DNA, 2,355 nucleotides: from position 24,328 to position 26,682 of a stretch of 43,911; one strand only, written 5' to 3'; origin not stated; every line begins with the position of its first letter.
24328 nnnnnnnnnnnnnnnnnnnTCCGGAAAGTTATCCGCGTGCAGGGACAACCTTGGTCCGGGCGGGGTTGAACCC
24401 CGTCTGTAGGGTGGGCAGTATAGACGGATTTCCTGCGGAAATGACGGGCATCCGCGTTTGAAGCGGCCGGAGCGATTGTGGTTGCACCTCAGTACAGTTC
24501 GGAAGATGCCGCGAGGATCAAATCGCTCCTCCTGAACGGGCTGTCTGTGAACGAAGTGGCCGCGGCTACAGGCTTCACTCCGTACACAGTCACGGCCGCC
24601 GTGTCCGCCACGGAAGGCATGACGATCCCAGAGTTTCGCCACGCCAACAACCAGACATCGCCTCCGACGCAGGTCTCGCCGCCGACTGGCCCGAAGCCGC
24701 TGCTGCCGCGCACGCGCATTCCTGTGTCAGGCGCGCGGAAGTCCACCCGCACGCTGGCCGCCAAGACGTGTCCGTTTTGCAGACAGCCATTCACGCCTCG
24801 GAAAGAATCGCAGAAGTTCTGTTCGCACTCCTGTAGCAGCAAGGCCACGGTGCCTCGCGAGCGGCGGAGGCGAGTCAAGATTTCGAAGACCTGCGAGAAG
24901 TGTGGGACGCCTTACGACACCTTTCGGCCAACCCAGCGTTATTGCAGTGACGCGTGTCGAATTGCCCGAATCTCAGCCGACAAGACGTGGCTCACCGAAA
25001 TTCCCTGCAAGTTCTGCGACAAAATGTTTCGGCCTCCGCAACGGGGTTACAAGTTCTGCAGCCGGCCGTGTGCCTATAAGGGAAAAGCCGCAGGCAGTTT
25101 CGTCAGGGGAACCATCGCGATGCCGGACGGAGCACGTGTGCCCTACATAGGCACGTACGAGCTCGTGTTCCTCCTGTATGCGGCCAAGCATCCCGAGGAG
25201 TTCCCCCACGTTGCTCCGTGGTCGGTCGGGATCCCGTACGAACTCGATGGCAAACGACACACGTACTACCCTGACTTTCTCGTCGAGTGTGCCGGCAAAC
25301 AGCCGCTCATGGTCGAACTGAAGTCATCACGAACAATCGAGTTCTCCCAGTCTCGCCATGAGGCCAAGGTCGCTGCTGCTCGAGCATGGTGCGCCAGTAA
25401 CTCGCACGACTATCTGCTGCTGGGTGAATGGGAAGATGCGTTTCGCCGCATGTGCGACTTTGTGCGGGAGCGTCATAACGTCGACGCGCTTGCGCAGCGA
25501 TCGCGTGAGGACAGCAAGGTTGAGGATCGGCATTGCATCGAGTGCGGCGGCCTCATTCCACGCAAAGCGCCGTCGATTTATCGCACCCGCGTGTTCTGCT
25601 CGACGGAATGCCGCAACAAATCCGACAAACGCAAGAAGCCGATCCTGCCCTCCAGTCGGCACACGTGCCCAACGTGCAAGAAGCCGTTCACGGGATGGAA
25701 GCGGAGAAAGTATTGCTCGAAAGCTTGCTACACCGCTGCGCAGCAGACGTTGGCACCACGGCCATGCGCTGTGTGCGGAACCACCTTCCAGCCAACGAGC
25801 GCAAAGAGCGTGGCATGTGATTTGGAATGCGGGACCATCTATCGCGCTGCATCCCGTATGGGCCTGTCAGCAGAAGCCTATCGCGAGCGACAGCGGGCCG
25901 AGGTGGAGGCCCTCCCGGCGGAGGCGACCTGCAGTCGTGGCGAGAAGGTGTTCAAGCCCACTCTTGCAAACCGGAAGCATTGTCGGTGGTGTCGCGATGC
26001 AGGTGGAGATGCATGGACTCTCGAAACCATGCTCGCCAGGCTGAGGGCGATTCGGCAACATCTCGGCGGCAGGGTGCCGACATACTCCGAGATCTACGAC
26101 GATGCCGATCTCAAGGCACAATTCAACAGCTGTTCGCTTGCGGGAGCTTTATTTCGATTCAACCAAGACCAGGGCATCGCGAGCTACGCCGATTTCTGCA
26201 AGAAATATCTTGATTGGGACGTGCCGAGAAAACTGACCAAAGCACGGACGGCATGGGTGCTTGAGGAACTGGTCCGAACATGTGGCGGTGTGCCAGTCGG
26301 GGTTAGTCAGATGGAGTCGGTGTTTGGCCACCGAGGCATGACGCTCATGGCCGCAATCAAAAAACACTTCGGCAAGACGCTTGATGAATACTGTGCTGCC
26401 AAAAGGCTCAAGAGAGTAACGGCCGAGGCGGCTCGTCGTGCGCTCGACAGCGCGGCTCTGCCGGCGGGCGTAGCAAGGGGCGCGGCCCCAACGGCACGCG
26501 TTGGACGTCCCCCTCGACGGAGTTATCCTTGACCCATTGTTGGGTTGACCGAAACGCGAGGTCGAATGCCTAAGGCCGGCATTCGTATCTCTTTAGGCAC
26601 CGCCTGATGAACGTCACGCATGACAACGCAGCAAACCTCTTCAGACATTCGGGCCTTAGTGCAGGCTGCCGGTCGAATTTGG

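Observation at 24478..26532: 684-aa protein with a TnsA-like nuclease core embedded in 6-7 FCS-type zinc ribbons, plus an N-terminal HTH: no characterised relative that I know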

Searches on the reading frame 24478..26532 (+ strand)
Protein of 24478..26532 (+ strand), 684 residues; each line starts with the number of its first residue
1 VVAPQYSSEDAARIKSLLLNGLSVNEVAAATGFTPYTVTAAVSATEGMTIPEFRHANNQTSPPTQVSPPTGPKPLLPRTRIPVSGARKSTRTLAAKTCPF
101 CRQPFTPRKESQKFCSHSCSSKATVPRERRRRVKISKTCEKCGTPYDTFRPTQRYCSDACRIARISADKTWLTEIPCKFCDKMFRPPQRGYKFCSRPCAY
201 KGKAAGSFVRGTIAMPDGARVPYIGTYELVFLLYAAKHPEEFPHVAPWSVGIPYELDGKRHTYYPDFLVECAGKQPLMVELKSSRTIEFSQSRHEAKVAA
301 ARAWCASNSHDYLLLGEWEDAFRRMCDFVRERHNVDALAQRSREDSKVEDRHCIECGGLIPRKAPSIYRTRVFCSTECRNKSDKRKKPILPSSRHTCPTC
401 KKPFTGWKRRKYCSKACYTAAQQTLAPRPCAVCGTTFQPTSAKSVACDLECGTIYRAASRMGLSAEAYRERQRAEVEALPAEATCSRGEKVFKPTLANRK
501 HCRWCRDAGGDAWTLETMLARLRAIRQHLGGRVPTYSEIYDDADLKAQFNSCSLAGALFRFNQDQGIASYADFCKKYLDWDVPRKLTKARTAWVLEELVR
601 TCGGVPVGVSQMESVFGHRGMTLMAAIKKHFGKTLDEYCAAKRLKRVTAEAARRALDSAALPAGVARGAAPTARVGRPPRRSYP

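Call 3: search_protein_families(library=pfam, proteins=[window:24478-26532:+], max_evalue=10)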
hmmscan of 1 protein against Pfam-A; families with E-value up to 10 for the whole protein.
window:24478-26532:+ (684 aa): 8 families
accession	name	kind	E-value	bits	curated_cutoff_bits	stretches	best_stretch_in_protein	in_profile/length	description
PF08722.17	Tn7_TnsA-like_N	-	1.3e-08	35.7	26.5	1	251-314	13-82/85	TnsA-like endonuclease N terminal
PF12833.13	HTH_18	-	0.0002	22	33.6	1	13-55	35-79/80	Helix-turn-helix domain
PF24308.1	DUF7487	-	0.00071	20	27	1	206-302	121-216/220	Family of unknown function (DUF7487)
PF05766.18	NinG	-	0.0084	16.4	25.4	2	426-475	5-54/193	Bacteriophage Lambda NinG protein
PF13384.12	HTH_23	-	0.048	13.9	24.6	1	12-44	8-40/50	Homeodomain-like domain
PF18780.6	HNH_repeat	-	0.26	12.1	26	1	515-549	3-41/54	Homing endonuclease associated repeat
PF04423.19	Rad50_zn_hook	-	0.27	11.5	24.3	2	392-409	17-34/52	Rad50 zinc hook motif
PF04181.18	RPAP2_Rtr1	-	5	7.9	33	1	408-422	54-68/75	Rtr1/RPAP2 family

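Call 4: search_protein_families(library=padloc, proteins=[window:24478-26532:+], max_evalue=0.01)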
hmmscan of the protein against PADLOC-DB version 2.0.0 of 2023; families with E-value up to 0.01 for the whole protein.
window:24478-26532:+ (684 aa): 0 families

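Call 5: search_protein_families(library=ncbifam, proteins=[window:24478-26532:+], max_evalue=10)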
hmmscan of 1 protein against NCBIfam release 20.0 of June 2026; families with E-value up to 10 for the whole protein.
window:24478-26532:+ (684 aa): 4 families
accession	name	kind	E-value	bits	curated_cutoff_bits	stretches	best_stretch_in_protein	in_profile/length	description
NF046055.1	restr_BPTD_3080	equivalog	3.4e-06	25.3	800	1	251-319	888-952/970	BPTD_3080 family restriction endonuclease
NF033179.1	TnsA_like_Actin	subfamily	0.06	12.8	110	1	257-324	75-139/212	TnsA-like heteromeric transposase endonuclease subunit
NF038001.1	HYExAFE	subfamily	0.13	12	60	1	265-324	40-93/166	HYExAFE family protein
NF008243.0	PRK11019.1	equivalog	1.7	9.1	96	1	341-388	27-73/88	DksA/TraR family C4-type zinc finger protein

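Call 6: find_homologous_proteins(query=window:24478-26532:+, max_evalue=0.001)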
Query window:24478-26532:+ (684 aa): 9 proteins with E <= 0.001 among 8000 candidates.
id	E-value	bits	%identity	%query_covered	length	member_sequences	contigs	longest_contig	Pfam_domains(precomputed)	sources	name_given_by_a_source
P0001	0.0e+0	1536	96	100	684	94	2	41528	PF08722.18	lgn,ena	-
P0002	0.0e+0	1338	86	96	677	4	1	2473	PF08722.18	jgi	jgi:hypothetical protein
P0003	0.0e+0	1268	80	98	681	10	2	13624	PF08722.18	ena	-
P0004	0.0e+0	1125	73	96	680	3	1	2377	PF08722.18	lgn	-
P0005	0.0e+0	1071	69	99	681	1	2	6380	-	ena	-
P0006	2.1e-218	746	51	97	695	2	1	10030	PF08722.18,PF24308.2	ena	-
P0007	7.3e-217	740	50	97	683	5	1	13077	PF24308.2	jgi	jgi:hypothetical protein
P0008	3.2e-216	738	51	97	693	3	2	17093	-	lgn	-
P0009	1.3e-66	244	42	42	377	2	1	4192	PF08722.18,PF24308.2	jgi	jgi:hypothetical protein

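Call 7: search_solved_structures(query=window:24478-26532:+, max_evalue=10, show_alignments=3)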
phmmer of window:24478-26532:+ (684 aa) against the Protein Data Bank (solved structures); distinct sequences matched with E-value up to 10: 2.
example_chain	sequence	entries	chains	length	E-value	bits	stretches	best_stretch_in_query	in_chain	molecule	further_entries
6b8w_A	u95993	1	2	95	0.58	12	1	242-294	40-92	XRE family transcriptional regulator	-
6g81_A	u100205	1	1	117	1.7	10.4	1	144-198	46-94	Hydrogenase maturation factor HypA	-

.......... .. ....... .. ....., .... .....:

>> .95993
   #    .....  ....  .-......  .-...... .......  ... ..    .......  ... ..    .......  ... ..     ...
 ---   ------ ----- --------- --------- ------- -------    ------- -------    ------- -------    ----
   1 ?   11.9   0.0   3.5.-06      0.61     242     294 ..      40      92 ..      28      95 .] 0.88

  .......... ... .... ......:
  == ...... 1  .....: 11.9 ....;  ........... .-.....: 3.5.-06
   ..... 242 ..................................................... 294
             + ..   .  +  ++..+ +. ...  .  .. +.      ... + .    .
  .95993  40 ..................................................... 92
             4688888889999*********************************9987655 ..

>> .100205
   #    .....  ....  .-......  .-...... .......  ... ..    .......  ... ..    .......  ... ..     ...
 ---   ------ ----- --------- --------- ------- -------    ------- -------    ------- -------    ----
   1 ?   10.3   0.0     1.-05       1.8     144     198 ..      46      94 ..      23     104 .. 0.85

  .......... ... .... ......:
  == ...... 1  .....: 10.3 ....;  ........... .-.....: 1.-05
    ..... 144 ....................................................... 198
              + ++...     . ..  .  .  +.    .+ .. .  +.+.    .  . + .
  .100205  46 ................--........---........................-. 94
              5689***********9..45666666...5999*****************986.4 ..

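Call 8: search_protein_families(library=phrogs, proteins=[window:24478-26532:+], max_evalue=1)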
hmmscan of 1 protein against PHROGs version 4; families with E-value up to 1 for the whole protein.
window:24478-26532:+ (684 aa): 21 families
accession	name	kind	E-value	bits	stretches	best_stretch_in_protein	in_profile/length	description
phrog_1271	-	DNA, RNA and nucleotide metabolism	1.8e-25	91.1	3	332-486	96-270/361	HNH endonuclease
phrog_2308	-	unknown function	1.7e-14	55.1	3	332-422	39-130/138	-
phrog_1333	-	unknown function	1.3e-09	39.4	5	89-135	94-140/166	-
phrog_15471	-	DNA, RNA and nucleotide metabolism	4.5e-07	30.9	3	341-420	92-167/183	HNH endonuclease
phrog_218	-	connector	9.1e-07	30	1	220-304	22-125/148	head closure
phrog_15427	-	DNA, RNA and nucleotide metabolism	1.3e-06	29.3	1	249-332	187-266/270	endonuclease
phrog_54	-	other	0.00066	20.9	1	332-387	14-69/75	DksA-like zinc-finger protein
phrog_15137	-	DNA, RNA and nucleotide metabolism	0.00095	19.8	1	95-286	3-191/236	endonuclease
phrog_6975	-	unknown function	0.0017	19.6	1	135-162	12-39/149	-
phrog_2862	-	unknown function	0.022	16.1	0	96-130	3-37/118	-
phrog_664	-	DNA, RNA and nucleotide metabolism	0.027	15.3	1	5-51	36-81/210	DNA binding protein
phrog_14892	-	connector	0.038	15.4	1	250-302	18-72/117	head closure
phrog_31231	-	unknown function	0.092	14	1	7-44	70-107/138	-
phrog_20494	-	unknown function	0.11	13.8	1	349-386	4-37/115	-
phrog_8273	-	unknown function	0.14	13.1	1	131-169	174-212/216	-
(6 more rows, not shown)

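Call 12: find_encoding_contigs(protein=P0001, flank=10000, max_places=4)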
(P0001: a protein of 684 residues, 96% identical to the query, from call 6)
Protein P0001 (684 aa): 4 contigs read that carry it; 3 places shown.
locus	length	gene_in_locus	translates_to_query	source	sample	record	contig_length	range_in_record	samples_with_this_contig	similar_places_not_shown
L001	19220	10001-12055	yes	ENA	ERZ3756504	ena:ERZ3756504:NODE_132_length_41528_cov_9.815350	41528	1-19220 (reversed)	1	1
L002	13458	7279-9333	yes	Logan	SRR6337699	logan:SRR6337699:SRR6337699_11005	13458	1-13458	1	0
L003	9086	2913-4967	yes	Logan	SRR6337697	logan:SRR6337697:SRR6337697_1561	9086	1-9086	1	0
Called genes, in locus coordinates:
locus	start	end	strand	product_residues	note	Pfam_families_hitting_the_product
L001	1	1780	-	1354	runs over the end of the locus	PF02384:N6_Mtase (weak), PF07669:Eco57I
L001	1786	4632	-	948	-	PF00176:SNF2-rel_dom, PF00270:DEAD, PF04851:ResIII, PF00271:Helicase_C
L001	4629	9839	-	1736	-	PF00270:DEAD, PF00271:Helicase_C, PF09369:MZB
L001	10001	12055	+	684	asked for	PF08722:Tn7_TnsA-like_N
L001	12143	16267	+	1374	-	PF13195:DUF4011, PF13245:AAA_19 (faint), PF13086:AAA_11, PF13604:AAA_30 (faint), PF13086:AAA_11, PF13087:AAA_12, PF18741:MTES_1575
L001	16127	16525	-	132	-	-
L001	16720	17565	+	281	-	PF19570:DUF6088 (weak)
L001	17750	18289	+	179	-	PF12802:MarR_2 (weak)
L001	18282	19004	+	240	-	PF08843:AbiEii (weak)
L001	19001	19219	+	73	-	?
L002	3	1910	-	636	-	?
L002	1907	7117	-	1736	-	PF00270:DEAD, PF00271:Helicase_C, PF09369:MZB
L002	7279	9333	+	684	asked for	PF08722:Tn7_TnsA-like_N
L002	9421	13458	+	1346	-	?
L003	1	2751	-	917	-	?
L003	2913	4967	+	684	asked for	PF08722:Tn7_TnsA-like_N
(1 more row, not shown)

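Call 13: find_encoding_contigs(protein=P0003, flank=10000, max_places=3)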
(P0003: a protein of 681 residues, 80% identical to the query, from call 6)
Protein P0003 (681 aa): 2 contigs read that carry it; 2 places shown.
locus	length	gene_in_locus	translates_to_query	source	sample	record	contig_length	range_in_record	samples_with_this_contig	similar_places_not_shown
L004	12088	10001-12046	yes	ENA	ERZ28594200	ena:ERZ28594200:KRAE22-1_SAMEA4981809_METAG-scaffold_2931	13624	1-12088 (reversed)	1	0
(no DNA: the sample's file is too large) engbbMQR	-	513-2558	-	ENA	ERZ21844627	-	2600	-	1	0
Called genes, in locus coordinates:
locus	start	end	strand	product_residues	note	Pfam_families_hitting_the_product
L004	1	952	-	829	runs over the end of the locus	?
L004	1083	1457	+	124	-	PF05973:Gp49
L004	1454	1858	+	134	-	PF13744:HTH_37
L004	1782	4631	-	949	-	PF00176:SNF2-rel_dom, PF00270:DEAD, PF04851:ResIII, PF00271:Helicase_C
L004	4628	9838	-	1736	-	PF00270:DEAD, PF00271:Helicase_C, PF09369:MZB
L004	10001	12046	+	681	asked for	PF08722:Tn7_TnsA-like_N (weak)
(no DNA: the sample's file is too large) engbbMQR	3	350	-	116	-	?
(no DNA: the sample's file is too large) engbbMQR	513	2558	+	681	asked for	PF08722:Tn7_TnsA-like_N (weak)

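Call 14: find_encoding_contigs(protein=P0006, flank=10000, max_places=3)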
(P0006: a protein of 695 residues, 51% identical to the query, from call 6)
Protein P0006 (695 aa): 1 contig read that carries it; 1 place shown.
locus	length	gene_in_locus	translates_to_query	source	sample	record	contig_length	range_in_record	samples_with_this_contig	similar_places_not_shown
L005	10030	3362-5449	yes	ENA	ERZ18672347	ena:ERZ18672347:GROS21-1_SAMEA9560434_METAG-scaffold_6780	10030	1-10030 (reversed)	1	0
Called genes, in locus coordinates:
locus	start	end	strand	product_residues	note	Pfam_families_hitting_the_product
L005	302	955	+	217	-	-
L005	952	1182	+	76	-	-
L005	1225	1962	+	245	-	-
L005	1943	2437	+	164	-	-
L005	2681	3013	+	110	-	-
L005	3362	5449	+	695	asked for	PF24308:DUF7487 (weak), PF08722:Tn7_TnsA-like_N (weak)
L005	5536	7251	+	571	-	PF20987:I-TevI_DNA-bd (faint)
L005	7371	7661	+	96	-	-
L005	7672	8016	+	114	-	-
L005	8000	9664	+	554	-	-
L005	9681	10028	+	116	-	?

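Call 15: find_encoding_contigs(protein=P0007, flank=10000, max_places=3)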
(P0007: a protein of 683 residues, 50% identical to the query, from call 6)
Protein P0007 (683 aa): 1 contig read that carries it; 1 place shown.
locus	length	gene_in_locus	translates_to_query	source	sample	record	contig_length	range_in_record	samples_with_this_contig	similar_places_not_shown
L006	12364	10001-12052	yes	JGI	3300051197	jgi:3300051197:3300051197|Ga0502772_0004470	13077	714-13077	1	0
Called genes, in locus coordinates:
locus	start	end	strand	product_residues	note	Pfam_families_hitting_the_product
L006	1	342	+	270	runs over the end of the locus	-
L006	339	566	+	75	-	-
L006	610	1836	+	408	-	-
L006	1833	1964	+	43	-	-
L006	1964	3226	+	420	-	-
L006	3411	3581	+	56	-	-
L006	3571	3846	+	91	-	-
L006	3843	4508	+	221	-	-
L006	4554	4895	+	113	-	-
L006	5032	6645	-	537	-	PF26345:ScoMcrA_N, PF01878:EVE (weak), PF01844:HNH (weak)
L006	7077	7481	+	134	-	-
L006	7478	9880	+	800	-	PF05970:PIF1, PF13191:AAA_16 (weak), PF13245:AAA_19, PF13604:AAA_30, PF01443:Viral_helicase1 (faint), PF02689:Herpes_Helicase (faint), PF13479:AAA_24 (faint)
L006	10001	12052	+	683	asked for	PF24308:DUF7487 (weak)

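Call 16: find_encoding_contigs(protein=P0008, flank=10000, max_places=3)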
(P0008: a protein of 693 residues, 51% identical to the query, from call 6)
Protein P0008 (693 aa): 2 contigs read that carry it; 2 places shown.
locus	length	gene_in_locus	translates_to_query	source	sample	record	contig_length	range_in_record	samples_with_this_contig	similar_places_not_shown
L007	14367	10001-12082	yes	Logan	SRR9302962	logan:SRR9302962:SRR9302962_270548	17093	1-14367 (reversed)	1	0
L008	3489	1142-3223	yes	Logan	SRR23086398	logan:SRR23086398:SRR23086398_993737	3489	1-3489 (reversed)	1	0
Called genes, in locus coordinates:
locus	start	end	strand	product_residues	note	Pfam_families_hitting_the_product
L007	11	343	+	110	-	-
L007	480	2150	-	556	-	PF26345:ScoMcrA_N, PF01878:EVE, PF01844:HNH (weak)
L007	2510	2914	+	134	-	-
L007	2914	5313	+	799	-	PF05970:PIF1, PF13191:AAA_16 (faint), PF13245:AAA_19, PF13604:AAA_30, PF01443:Viral_helicase1 (faint), PF02689:Herpes_Helicase (faint)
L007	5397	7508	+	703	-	PF14311:DUF4379 (faint), PF21817:CapR (faint)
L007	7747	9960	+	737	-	PF14311:DUF4379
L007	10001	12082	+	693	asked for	-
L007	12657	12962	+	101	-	-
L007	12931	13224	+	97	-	-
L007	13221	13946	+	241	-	-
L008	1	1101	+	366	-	?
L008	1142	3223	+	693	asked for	-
